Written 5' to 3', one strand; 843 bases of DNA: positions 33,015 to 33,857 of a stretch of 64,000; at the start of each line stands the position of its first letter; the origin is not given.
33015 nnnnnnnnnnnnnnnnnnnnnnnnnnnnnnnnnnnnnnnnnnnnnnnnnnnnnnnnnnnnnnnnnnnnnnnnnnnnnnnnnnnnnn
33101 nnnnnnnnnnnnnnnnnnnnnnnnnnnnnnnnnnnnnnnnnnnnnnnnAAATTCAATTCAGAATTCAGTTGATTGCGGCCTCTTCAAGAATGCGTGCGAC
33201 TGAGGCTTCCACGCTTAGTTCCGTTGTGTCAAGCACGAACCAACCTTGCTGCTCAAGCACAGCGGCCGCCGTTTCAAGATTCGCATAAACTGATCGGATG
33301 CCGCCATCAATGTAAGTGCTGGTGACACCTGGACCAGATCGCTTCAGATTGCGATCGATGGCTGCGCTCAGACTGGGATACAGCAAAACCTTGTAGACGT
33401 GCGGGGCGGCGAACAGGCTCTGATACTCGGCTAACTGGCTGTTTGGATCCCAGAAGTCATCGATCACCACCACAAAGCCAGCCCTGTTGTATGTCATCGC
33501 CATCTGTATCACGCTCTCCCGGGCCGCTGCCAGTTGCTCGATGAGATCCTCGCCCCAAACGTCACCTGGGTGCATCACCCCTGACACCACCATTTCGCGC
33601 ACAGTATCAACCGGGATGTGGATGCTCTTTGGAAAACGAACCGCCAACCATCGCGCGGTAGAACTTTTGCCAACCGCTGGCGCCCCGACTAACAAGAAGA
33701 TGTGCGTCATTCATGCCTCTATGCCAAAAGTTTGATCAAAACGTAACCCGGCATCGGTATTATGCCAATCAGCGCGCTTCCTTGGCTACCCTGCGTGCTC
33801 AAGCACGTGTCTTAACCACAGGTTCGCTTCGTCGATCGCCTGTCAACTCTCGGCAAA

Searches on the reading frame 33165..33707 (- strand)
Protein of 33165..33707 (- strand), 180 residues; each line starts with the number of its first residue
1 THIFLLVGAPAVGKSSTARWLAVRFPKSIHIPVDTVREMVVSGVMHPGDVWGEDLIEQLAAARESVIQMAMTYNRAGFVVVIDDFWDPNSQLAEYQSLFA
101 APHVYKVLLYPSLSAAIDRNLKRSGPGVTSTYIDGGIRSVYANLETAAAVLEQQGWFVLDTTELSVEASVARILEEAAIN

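Call 85: search_protein_families(library=pfam, proteins=[window:33165-33707:-], max_evalue=0.001)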
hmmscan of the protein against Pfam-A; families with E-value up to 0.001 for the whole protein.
window:33165-33707:- (180 aa): 2 families
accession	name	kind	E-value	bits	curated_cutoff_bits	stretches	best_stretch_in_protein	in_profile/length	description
PF13671.12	AAA_33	-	1.9e-08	35.1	27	1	4-126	2-121/143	AAA domain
PF07931.18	CPT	-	3.7e-07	30.6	22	1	2-125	2-130/172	Chloramphenicol phosphotransferase-like protein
